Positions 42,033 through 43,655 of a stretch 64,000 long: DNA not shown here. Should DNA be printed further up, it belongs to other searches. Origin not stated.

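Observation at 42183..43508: Collagen-like triple-helix repeat fused to a multiheme cytochrome lipoprotein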

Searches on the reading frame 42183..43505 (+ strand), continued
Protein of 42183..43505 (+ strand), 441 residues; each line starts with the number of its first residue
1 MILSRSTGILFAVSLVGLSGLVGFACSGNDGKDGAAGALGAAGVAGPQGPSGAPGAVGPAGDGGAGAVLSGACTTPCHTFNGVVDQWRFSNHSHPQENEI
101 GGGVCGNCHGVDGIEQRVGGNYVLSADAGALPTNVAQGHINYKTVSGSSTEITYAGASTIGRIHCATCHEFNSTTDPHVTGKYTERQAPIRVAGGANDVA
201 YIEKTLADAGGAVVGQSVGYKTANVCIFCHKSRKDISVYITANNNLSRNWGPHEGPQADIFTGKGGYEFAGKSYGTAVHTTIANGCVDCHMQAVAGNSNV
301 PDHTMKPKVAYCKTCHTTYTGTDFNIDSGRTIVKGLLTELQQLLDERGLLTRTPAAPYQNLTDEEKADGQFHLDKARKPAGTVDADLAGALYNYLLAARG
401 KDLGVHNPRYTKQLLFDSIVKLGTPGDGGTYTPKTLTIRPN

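Call 61: search_protein_families(library=ncbifam, proteins=[P0185, P0177, P0122, P0145, P0150, L014:7992-9029:+, L038:7875-8927:+, L052:8001-8834:+], max_evalue=0.01)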
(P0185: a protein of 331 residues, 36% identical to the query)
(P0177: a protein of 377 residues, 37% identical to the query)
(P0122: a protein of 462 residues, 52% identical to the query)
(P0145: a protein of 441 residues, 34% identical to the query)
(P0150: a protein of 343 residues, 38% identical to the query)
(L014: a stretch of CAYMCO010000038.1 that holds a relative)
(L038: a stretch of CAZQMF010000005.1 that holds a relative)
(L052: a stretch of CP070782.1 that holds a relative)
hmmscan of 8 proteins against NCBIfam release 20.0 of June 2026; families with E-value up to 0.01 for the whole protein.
P0185 (331 aa): 3 families
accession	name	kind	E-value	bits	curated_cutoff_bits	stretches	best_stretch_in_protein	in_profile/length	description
NF045713.1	CxxCH_16_HmcA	equivalog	0.00012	20.8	400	1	47-264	76-272/541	sulfate respiration complex hexadecaheme cytochrome HmcA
TIGR03153.1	cytochr_NrfH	equivalog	0.0057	16.7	134.2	0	215-246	99-135/138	cytochrome c nitrite reductase small subunit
NF038329.2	gly_rich_SclB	equivalog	0.0063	15.5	325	1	25-46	280-301/442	LPXTG-anchored collagen-like adhesin Scl2/SclB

P0177 (377 aa): 13 families
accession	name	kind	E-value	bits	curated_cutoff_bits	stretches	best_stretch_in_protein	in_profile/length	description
NF038329.2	gly_rich_SclB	equivalog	8.2e-08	31.6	325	1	26-72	168-214/442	LPXTG-anchored collagen-like adhesin Scl2/SclB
NF038330.1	adhesin_SclA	exception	2.9e-07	30.5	400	1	26-73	120-167/405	LPXTG-anchored collagen-like adhesin Scl1/SclA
NF046116.1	adhesin_Lcl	equivalog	6.5e-07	28.2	500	1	26-73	105-152/431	collagen-like adhesin Lcl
TIGR03508.1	decahem_SO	subfamily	1.5e-06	27.9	192.2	1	107-189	1-79/258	DmsE family decaheme c-type cytochrome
TIGR03153.1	cytochr_NrfH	equivalog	6.5e-06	26.2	134.2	1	242-280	25-63/138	cytochrome c nitrite reductase small subunit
NF045713.1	CxxCH_16_HmcA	equivalog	1.3e-05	24.1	400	1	74-188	78-182/541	sulfate respiration complex hexadecaheme cytochrome HmcA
TIGR03507.1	decahem_SO1788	subfamily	3.7e-05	22.4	209.3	1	181-279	182-279/672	OmcA/MtrC family decaheme c-type cytochrome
TIGR03146.1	cyt_nit_nrfB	equivalog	8.3e-05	22.9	166.6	0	110-191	13-95/145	cytochrome c nitrite reductase pentaheme subunit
NF008659.0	PRK11659.1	equivalog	0.00016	21.5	184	0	240-277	105-143/188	cytochrome c nitrite reductase pentaheme subunit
TIGR04257.1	nanowire_3heme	domain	0.00024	21.2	40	0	109-146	24-60/75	c(7)-type cytochrome triheme domain-containing protein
TIGR01904.2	GSu_C4xC__C2xCH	domain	0.00051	19.8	27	1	237-281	14-61/73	CxxxxCH/CxxCH domain c-type cytochrome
TIGR01905.1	paired_CXXCH_1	subfamily_domain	0.0023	17.8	25.2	0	70-82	27-39/41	doubled CXXCH domain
NF041781.1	mnquin_red_QrcA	equivalog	0.0088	15.7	180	0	242-279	38-74/174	menaquinone reductase multiheme cytochrome c subunit QrcA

P0122 (462 aa): 6 families
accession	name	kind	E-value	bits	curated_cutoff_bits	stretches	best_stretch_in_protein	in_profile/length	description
NF038329.2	gly_rich_SclB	equivalog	2.3e-10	40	325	1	18-107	123-212/442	LPXTG-anchored collagen-like adhesin Scl2/SclB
NF038330.1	adhesin_SclA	exception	1.3e-09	38.2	400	1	16-91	181-256/405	LPXTG-anchored collagen-like adhesin Scl1/SclA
NF046116.1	adhesin_Lcl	equivalog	9.6e-08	31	500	1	21-86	54-119/431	collagen-like adhesin Lcl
NF008659.0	PRK11659.1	equivalog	1.3e-05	25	184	0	316-347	112-142/188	cytochrome c nitrite reductase pentaheme subunit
TIGR03146.1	cyt_nit_nrfB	equivalog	0.0001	22.6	166.6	0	316-348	86-117/145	cytochrome c nitrite reductase pentaheme subunit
NF041762.1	diheme_GEGP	equivalog_domain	0.00026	20.3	300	0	315-377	27-83/359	GEGP motif-containing diheme protein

P0145 (441 aa): 7 families
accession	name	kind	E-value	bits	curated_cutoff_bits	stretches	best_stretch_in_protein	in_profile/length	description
NF038329.2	gly_rich_SclB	equivalog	1.1e-09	37.7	325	1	24-80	149-205/442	LPXTG-anchored collagen-like adhesin Scl2/SclB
NF038330.1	adhesin_SclA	exception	2.8e-09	37.1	400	1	22-82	171-234/405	LPXTG-anchored collagen-like adhesin Scl1/SclA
NF046116.1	adhesin_Lcl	equivalog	1.5e-07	30.4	500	1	24-79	125-183/431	collagen-like adhesin Lcl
TIGR03507.1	decahem_SO1788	subfamily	6.6e-05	21.5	209.3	1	231-334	182-281/672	OmcA/MtrC family decaheme c-type cytochrome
NF045713.1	CxxCH_16_HmcA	equivalog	0.0018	16.9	400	0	184-337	133-260/541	sulfate respiration complex hexadecaheme cytochrome HmcA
TIGR03508.1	decahem_SO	subfamily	0.0035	16.9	192.2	0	295-337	116-158/258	DmsE family decaheme c-type cytochrome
TIGR03153.1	cytochr_NrfH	equivalog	0.01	15.9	134.2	0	288-333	20-63/138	cytochrome c nitrite reductase small subunit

P0150 (343 aa): 5 families
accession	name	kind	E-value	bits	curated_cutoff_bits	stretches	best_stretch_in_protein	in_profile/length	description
NF008659.0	PRK11659.1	equivalog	6.7e-05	22.7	184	1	25-116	35-120/188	cytochrome c nitrite reductase pentaheme subunit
TIGR03153.1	cytochr_NrfH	equivalog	0.00011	22.2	134.2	1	10-90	3-68/138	cytochrome c nitrite reductase small subunit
NF045713.1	CxxCH_16_HmcA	equivalog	0.0003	19.5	400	0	33-152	128-236/541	sulfate respiration complex hexadecaheme cytochrome HmcA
TIGR03508.1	decahem_SO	subfamily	0.0011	18.5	192.2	0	34-216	31-179/258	DmsE family decaheme c-type cytochrome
TIGR01905.1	paired_CXXCH_1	subfamily_domain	0.0024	17.7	25.2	0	108-117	8-17/41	doubled CXXCH domain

L014:7992-9029:+ (346 aa): 6 families
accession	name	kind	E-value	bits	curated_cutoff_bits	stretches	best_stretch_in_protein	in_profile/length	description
NF046116.1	adhesin_Lcl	equivalog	4.4e-05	22.2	500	1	23-52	182-211/431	collagen-like adhesin Lcl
NF045713.1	CxxCH_16_HmcA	equivalog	8.6e-05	21.3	400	1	124-271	126-265/541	sulfate respiration complex hexadecaheme cytochrome HmcA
NF038329.2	gly_rich_SclB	equivalog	0.00012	21.1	325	1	24-52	117-145/442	LPXTG-anchored collagen-like adhesin Scl2/SclB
TIGR01905.1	paired_CXXCH_1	subfamily_domain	0.00018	21.4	25.2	0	131-142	7-18/41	doubled CXXCH domain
NF038330.1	adhesin_SclA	exception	0.0019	17.9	400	1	24-58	222-256/405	LPXTG-anchored collagen-like adhesin Scl1/SclA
TIGR02161.1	napC_nirT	subfamily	0.0041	17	310.6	0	55-113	42-93/185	periplasmic nitrate (or nitrite) reductase c-type cytochrome, NapC/NirT family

L038:7875-8927:+ (351 aa): 6 families
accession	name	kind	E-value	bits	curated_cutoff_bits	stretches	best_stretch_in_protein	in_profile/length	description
TIGR03507.1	decahem_SO1788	subfamily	2.5e-07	29.6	209.3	1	60-155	565-666/672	OmcA/MtrC family decaheme c-type cytochrome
NF038329.2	gly_rich_SclB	equivalog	0.0014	17.6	325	1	38-63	153-178/442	LPXTG-anchored collagen-like adhesin Scl2/SclB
NF046116.1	adhesin_Lcl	equivalog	0.0015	17.2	500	1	39-65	52-78/431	collagen-like adhesin Lcl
NF047727.1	4hemeCytCCctA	equivalog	0.0031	17.6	180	1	234-275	30-71/109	tetraheme c-type cytochrome CctA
NF038330.1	adhesin_SclA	exception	0.0039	16.9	400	1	38-64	114-236/405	LPXTG-anchored collagen-like adhesin Scl1/SclA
TIGR01905.1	paired_CXXCH_1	subfamily_domain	0.0094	15.8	25.2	0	138-154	1-18/41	doubled CXXCH domain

L052:8001-8834:+ (278 aa): 3 families
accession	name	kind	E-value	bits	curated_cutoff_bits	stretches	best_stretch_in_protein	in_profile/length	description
TIGR03508.1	decahem_SO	subfamily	5.1e-05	22.9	192.2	1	1-197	5-197/258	DmsE family decaheme c-type cytochrome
TIGR01905.1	paired_CXXCH_1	subfamily_domain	0.00027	20.8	25.2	0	68-81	6-19/41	doubled CXXCH domain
TIGR03153.1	cytochr_NrfH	equivalog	0.0012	18.9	134.2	0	170-197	29-60/138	cytochrome c nitrite reductase small subunit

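Call 62: search_protein_families(library=pfam, proteins=[P0185, P0177, P0122, P0145, P0150, L083:9116-10321:+], max_evalue=0.01)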
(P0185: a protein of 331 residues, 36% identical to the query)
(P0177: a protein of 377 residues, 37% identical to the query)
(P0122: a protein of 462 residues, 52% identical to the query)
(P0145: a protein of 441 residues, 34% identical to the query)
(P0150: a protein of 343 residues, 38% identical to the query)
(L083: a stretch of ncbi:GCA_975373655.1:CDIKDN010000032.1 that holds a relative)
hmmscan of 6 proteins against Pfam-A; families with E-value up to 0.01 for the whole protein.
P0185 (331 aa): 5 families
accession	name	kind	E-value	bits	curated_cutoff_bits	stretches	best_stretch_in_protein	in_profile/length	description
PF22113.1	Mtrc-MtrF_II-IV_dom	-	5.2e-08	33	30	1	41-130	75-172/176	Outer membrane cytochrome MtrC/MtrF-like, domains II/IV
PF14522.11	Cytochrome_C7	-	2e-06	28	24.8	1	46-122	12-67/67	Cytochrome c7 and related cytochrome c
PF14537.11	Cytochrom_c3_2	-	4.4e-06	27.5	25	0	42-92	21-66/79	Cytochrome c3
PF02085.21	Cytochrom_CIII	-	3.7e-05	24.5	22.9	0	42-121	41-101/101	Class III cytochrome C family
PF01391.23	Collagen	-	0.008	16.4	27.2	1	25-46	28-49/60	Collagen triple helix repeat (20 copies)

P0177 (377 aa): 7 families
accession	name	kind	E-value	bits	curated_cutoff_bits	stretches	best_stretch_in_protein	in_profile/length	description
PF22113.1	Mtrc-MtrF_II-IV_dom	-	5.2e-09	36.3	30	1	68-119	116-167/176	Outer membrane cytochrome MtrC/MtrF-like, domains II/IV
PF01391.23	Collagen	-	5.9e-09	36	27.2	1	26-71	4-49/60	Collagen triple helix repeat (20 copies)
PF14522.11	Cytochrome_C7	-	4.2e-08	33.3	24.8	1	108-188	13-67/67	Cytochrome c7 and related cytochrome c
PF02335.20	Cytochrom_C552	-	2.2e-06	27.3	24.1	0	243-368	242-371/438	Cytochrome c552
PF22678.1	Cytochrom_c_NrfB-like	-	5.9e-05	23.9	27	0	239-281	27-70/89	Cytochrome c-type protein NrfB-like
PF09699.15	Paired_CXXCH_1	-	0.00064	19.8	20.6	0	69-82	26-39/41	Doubled CXXCH motif (Paired_CXXCH_1)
PF03892.19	NapB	-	0.0086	16.6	25.1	0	75-119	67-115/127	Nitrate reductase cytochrome c-type subunit (NapB)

P0122 (462 aa): 6 families
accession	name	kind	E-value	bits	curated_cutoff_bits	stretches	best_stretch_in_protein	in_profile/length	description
PF01391.23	Collagen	-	1.5e-09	37.9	27.2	2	37-84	2-49/60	Collagen triple helix repeat (20 copies)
PF22678.1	Cytochrom_c_NrfB-like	-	4.3e-07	30.7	27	0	316-347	35-65/89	Cytochrome c-type protein NrfB-like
PF14522.11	Cytochrome_C7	-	5.6e-05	23.3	24.8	0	314-356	13-57/67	Cytochrome c7 and related cytochrome c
PF09699.15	Paired_CXXCH_1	-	0.00017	21.7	20.6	0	313-349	4-38/41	Doubled CXXCH motif (Paired_CXXCH_1)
PF22113.1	Mtrc-MtrF_II-IV_dom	-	0.00072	19.6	30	0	125-263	71-167/176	Outer membrane cytochrome MtrC/MtrF-like, domains II/IV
PF02335.20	Cytochrom_C552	-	0.0014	18.1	24.1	1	305-352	235-287/438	Cytochrome c552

P0145 (441 aa): 7 families
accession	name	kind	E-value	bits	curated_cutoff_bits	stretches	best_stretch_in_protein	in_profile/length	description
PF01391.23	Collagen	-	7.3e-10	38.9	27.2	1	23-79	2-58/60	Collagen triple helix repeat (20 copies)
PF22113.1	Mtrc-MtrF_II-IV_dom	-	2.1e-08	34.3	30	1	231-340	29-138/176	Outer membrane cytochrome MtrC/MtrF-like, domains II/IV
PF02335.20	Cytochrom_C552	-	7.5e-08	32.2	24.1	1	286-415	235-372/438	Cytochrome c552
PF09699.15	Paired_CXXCH_1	-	5.8e-05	23.1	20.6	1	292-331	1-38/41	Doubled CXXCH motif (Paired_CXXCH_1)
PF22678.1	Cytochrom_c_NrfB-like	-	0.00026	21.8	27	0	294-330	31-66/89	Cytochrome c-type protein NrfB-like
PF14522.11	Cytochrome_C7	-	0.00089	19.5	24.8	0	291-337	7-56/67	Cytochrome c7 and related cytochrome c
PF14537.11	Cytochrom_c3_2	-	0.0074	17.2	25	0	292-333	2-37/79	Cytochrome c3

P0150 (343 aa): 7 families
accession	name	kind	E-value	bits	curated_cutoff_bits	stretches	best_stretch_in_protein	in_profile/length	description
PF22113.1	Mtrc-MtrF_II-IV_dom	-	1e-07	32.1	30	1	143-251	29-131/176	Outer membrane cytochrome MtrC/MtrF-like, domains II/IV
PF02335.20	Cytochrom_C552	-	1.1e-07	31.7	24.1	1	203-337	243-372/438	Cytochrome c552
PF14522.11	Cytochrome_C7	-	1.4e-07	31.7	24.8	1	198-249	7-50/67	Cytochrome c7 and related cytochrome c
PF09699.15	Paired_CXXCH_1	-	1.5e-07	31.4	20.6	0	108-123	7-23/41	Doubled CXXCH motif (Paired_CXXCH_1)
PF03264.19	Cytochrom_NNT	-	4.3e-05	23.7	24.1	1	7-92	6-83/174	NapC/NirT cytochrome c family, N-terminal region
PF14537.11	Cytochrom_c3_2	-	0.00046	21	25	0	40-118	9-69/79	Cytochrome c3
PF16694.10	Cytochrome_P460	-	0.0057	17.5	27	0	183-213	85-116/125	Cytochrome P460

L083:9116-10321:+ (402 aa): 0 families

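Call 66: search_solved_structures(query=A2, max_evalue=10, show_alignments=0)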
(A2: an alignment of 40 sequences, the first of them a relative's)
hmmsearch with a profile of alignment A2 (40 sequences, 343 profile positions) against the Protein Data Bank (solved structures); distinct sequences matched with E-value up to 10: 80 (the best 60 are shown).
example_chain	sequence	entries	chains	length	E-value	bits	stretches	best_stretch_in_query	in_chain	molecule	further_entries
6qvm_A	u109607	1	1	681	5.5e-16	61.7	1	22-337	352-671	Multiheme cytochrome cf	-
6i5b_A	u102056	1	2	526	5.3e-14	55.2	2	221-342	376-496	Uncharacterized protein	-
7qth_A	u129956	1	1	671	8.5e-12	48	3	47-172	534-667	Extracellular iron oxide respiratory system surface decaheme cytochrome c component MtrC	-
7o7g_A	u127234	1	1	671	1.2e-10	44.2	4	47-172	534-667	Extracellular iron oxide respiratory system surface decaheme cytochrome c component MtrC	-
4lm8_A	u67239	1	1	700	2.3e-10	43.3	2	47-181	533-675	Extracellular iron oxide respiratory system surface decaheme cytochrome c component MtrC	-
8qc9_A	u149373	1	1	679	3.2e-10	42.8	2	47-175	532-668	Extracellular iron oxide respiratory system surface decaheme cytochrome c component MtrC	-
8qbz_A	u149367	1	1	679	3.6e-10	42.6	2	47-175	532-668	Extracellular iron oxide respiratory system surface decaheme cytochrome c component MtrC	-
8qbq_A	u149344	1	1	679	3.7e-10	42.6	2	47-175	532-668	Extracellular iron oxide respiratory system surface decaheme cytochrome c component MtrC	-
3ubr_A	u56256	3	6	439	1e-09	41.1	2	213-338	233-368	Cytochrome c-552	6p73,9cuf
1oah_A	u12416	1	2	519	1.9e-09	40.2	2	214-341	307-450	CYTOCHROME C NITRITE REDUCTASE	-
2j7a_A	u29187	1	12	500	4.5e-08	35.7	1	214-337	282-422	CYTOCHROME C NITRITE REDUCTASE NRFA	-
8bcx_A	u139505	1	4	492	4.8e-08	35.6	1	113-336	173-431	Nitrite reductase (cytochrome; ammonia-forming)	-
2vr0_A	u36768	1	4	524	5.2e-08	35.5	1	214-337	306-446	CYTOCHROME C NITRITE REDUCTASE, CATALYTIC SUBUNIT NFRA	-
6v0a_A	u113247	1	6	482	1.9e-07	33.7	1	105-334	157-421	Nitrite reductase (cytochrome; ammonia-forming)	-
2rf7_A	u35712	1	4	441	1.6e-06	30.6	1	111-325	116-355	Cytochrome c-552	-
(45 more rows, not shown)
